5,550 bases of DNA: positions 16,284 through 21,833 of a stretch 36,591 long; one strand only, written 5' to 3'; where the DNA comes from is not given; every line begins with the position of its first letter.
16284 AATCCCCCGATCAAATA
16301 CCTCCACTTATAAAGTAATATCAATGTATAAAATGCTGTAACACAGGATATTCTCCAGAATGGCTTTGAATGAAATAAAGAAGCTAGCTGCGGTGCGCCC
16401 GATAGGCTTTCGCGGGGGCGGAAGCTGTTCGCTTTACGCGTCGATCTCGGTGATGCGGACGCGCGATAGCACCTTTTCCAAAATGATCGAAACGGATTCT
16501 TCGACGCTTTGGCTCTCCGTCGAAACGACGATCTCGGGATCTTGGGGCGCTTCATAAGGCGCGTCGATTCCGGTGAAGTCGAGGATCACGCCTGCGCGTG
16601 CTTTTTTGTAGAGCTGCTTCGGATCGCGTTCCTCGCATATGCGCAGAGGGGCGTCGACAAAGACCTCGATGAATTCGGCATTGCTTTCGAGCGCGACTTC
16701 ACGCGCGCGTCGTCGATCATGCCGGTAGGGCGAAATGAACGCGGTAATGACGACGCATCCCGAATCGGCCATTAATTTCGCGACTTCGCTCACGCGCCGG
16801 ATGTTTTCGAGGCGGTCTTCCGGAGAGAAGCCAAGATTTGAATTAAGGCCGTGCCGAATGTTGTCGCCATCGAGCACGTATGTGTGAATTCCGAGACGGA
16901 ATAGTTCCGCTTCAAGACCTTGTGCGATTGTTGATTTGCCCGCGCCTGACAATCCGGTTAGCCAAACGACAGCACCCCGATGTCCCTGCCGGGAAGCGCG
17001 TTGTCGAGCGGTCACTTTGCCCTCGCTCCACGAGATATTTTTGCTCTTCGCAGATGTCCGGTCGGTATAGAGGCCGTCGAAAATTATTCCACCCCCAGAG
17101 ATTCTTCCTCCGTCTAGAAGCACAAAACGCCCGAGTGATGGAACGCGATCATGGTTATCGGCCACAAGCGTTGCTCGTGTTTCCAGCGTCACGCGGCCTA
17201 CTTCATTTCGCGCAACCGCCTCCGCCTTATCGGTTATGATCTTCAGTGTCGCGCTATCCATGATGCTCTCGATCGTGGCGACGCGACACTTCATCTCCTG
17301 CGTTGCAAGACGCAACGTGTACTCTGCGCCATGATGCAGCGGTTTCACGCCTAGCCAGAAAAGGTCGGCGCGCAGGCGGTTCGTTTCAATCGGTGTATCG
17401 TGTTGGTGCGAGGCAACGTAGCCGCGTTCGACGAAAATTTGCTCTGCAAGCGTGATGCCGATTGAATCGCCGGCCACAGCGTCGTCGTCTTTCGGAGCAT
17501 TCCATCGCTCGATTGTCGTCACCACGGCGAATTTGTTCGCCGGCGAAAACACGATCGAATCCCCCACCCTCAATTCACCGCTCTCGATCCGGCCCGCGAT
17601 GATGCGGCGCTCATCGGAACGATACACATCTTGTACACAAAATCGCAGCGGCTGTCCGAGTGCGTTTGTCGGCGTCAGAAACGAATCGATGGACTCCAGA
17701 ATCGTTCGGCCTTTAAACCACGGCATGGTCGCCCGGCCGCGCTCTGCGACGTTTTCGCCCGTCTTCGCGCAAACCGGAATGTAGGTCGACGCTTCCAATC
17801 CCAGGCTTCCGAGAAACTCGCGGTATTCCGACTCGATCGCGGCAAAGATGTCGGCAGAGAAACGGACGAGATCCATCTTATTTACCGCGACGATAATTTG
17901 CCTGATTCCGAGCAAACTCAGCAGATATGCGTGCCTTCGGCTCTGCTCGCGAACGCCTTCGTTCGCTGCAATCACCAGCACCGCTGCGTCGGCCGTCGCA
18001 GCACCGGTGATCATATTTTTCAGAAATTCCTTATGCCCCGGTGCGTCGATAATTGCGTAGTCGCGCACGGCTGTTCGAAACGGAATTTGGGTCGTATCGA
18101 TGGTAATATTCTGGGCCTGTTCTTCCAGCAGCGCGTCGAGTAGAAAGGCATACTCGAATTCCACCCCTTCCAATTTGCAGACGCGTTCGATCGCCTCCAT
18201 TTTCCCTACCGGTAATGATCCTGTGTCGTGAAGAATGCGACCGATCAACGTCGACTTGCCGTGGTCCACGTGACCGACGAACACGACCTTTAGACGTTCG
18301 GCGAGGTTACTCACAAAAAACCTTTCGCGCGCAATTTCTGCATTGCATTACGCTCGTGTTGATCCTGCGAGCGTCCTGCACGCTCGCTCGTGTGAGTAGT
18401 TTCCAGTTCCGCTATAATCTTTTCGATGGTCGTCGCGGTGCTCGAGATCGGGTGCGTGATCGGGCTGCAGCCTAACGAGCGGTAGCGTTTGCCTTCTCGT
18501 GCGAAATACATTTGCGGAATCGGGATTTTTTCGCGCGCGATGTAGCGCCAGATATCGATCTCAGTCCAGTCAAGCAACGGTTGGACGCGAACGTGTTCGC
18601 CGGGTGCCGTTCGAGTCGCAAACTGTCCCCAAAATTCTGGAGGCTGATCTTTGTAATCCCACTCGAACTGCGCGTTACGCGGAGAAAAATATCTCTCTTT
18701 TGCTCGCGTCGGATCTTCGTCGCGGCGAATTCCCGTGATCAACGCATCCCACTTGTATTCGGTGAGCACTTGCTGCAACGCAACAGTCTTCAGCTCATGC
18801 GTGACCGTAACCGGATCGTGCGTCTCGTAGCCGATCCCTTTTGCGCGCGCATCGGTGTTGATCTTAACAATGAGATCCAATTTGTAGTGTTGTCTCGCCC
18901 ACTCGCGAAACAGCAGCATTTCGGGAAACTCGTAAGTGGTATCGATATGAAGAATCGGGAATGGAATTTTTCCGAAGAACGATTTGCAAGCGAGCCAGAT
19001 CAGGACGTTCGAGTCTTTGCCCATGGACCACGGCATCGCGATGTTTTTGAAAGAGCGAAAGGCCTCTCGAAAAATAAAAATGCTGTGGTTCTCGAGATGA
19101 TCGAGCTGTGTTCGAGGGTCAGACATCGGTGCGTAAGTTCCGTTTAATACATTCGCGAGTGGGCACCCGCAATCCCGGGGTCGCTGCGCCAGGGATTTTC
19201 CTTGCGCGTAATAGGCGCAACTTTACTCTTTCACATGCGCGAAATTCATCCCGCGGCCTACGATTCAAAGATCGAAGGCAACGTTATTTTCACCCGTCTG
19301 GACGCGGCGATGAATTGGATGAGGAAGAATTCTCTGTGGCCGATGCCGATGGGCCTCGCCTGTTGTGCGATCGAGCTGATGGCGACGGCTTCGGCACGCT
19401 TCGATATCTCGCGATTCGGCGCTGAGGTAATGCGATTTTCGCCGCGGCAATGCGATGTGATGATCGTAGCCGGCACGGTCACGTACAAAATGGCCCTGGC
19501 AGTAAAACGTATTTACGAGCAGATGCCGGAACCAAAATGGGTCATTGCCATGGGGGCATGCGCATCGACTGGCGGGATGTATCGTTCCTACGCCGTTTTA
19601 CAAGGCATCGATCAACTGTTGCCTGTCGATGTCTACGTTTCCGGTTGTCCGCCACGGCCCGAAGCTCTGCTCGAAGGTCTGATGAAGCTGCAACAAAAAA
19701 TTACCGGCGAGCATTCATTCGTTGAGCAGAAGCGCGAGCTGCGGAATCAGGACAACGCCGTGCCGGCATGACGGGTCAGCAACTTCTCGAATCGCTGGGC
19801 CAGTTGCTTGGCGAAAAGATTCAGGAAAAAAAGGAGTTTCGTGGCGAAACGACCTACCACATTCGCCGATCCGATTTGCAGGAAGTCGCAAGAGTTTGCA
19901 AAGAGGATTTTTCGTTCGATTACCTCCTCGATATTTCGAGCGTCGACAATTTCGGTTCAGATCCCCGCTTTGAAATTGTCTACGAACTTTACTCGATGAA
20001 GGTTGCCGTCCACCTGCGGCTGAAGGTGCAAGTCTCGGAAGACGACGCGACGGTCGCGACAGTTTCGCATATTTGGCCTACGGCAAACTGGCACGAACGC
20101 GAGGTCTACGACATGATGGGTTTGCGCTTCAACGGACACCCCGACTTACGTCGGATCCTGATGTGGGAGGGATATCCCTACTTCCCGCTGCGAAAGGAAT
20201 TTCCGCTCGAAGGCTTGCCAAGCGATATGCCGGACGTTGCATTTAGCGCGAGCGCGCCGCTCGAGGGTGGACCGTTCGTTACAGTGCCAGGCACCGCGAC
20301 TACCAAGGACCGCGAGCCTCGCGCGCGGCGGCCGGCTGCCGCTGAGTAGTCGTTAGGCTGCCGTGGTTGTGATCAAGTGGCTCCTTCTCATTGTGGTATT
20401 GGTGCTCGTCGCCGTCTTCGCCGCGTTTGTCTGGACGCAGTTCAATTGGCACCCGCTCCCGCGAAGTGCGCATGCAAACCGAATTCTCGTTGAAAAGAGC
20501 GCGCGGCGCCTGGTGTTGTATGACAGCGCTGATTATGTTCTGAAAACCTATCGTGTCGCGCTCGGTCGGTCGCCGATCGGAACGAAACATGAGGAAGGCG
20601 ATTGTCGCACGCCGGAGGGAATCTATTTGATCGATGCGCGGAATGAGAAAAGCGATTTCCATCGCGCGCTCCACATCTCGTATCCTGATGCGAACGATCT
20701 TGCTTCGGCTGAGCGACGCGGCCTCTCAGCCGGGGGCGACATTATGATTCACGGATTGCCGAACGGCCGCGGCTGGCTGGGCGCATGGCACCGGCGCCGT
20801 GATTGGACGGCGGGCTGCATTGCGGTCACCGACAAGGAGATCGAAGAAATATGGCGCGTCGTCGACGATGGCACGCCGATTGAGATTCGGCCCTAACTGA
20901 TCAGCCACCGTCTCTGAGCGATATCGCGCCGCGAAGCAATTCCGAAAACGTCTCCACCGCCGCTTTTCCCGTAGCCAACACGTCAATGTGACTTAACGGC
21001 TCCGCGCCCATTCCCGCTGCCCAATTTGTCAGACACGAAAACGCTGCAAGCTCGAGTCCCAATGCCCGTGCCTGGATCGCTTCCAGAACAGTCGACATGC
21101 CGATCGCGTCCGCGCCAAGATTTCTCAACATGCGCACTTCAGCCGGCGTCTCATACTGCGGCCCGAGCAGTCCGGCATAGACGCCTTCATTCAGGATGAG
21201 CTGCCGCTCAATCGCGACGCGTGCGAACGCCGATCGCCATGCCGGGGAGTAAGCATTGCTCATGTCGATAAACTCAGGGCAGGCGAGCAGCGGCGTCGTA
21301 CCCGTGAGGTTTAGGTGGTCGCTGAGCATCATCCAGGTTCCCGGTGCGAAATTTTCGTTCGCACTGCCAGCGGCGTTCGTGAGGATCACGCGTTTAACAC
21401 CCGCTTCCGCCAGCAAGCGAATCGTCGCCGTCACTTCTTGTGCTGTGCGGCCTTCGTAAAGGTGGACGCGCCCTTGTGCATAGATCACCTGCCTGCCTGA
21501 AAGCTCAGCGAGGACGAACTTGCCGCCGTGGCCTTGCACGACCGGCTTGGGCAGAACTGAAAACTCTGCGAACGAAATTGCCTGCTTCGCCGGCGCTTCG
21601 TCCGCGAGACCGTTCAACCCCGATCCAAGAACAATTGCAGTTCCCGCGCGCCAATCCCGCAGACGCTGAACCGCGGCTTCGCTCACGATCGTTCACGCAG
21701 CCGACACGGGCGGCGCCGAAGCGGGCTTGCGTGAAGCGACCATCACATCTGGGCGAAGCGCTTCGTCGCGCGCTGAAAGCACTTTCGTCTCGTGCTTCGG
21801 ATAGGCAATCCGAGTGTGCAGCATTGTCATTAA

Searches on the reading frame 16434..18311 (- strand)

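Call 16: search_protein_families(library=pfam, proteins=[window:16434-18311:-], max_evalue=0.00001)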
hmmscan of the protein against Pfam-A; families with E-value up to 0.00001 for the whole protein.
window:16434-18311:- (625 aa): 7 families
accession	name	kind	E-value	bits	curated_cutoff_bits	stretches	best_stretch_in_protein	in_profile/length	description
PF01583.26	APS_kinase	-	6.5e-69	231.3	21.1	1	445-596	1-151/152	Adenylylsulphate kinase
PF00009.33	GTP_EFTU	-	6e-45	153.6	26.5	1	7-211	4-185/188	Elongation factor Tu GTP binding domain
PF22594.2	GTP-eEF1A_C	-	3.9e-18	66.1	27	1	313-410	2-100/101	GTP-eEF1A C-terminal domain-like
PF13671.12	AAA_33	-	5.2e-11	43.5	27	1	448-566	1-118/143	AAA domain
PF03144.31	GTP_EFTU_D2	-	1.6e-07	32.1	30.3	1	236-289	2-59/73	Elongation factor Tu domain 2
PF01926.29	MMR_HSR1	-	6.7e-07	29.9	21.9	0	67-145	30-113/113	50S ribosome-binding GTPase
PF03193.22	RsgA_GTPase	-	7.3e-06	26.4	30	0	445-469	105-129/174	RsgA GTPase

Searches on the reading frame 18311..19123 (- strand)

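Call 16: search_protein_families(library=pfam, proteins=[window:18311-19123:-], max_evalue=0.00001)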
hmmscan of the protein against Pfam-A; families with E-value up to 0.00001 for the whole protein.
window:18311-19123:- (270 aa): 1 family
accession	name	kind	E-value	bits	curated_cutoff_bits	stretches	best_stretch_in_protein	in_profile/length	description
PF01507.26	PAPS_reduct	-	1.4e-40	139.6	22.5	1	27-225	1-175/175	Phosphoadenosine phosphosulfate reductase domain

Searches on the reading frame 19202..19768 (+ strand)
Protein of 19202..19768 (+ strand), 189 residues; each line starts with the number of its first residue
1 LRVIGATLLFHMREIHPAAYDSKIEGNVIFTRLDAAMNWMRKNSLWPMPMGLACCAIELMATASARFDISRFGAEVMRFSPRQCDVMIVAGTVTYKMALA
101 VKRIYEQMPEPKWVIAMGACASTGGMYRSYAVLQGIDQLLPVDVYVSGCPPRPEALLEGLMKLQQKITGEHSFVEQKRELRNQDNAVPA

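Call 80: search_protein_families(library=pfam, proteins=[window:19202-19768:+], max_evalue=0.0001)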
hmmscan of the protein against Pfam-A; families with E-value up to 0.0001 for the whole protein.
window:19202-19768:+ (189 aa): 1 family
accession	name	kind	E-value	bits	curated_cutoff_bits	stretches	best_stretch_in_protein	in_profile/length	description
PF01058.29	Oxidored_q6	-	2e-30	105.6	27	1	54-163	1-128/128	NADH ubiquinone oxidoreductase, 20 Kd subunit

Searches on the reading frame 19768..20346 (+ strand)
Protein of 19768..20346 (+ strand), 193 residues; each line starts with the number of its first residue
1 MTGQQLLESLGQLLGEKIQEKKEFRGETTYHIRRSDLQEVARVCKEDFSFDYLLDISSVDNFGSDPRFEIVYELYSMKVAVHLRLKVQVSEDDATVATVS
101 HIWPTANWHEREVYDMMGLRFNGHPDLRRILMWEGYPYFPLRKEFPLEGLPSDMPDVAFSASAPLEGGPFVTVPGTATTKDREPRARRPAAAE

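Call 80: search_protein_families(library=pfam, proteins=[window:19768-20346:+], max_evalue=0.0001)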
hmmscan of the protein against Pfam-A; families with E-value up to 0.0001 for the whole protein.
window:19768-20346:+ (193 aa): 1 family
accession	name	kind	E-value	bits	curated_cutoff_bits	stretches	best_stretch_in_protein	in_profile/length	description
PF00329.25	Complex1_30kDa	-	6.1e-42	143.5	22.5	1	31-149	2-122/124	Respiratory-chain NADH dehydrogenase, 30 Kd subunit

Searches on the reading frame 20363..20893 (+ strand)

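Call 80: search_protein_families(library=pfam, proteins=[window:20363-20893:+], max_evalue=0.0001)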
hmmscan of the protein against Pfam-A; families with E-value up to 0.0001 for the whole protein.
window:20363-20893:+ (177 aa): 1 family
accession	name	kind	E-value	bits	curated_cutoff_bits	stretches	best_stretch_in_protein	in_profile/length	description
PF03734.19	YkuD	-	1.5e-20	74.7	23.4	1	39-175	2-146/146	L,D-transpeptidase catalytic domain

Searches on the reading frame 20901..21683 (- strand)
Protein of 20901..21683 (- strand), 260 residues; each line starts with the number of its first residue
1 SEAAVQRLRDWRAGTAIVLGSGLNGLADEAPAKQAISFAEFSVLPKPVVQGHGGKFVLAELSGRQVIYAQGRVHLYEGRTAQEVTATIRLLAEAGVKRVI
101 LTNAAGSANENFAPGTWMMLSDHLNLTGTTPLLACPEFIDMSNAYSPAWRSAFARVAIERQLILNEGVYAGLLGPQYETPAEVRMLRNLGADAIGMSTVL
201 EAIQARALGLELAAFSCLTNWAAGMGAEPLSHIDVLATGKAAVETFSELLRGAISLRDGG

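Call 80: search_protein_families(library=pfam, proteins=[window:20901-21683:-], max_evalue=0.0001)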
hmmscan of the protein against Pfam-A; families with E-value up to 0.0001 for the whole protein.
window:20901-21683:- (260 aa): 1 family
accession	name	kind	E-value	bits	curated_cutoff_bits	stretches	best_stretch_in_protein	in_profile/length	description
PF01048.26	PNP_UDP_1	-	5.4e-47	160.6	25.1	1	16-254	3-232/233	Phosphorylase superfamily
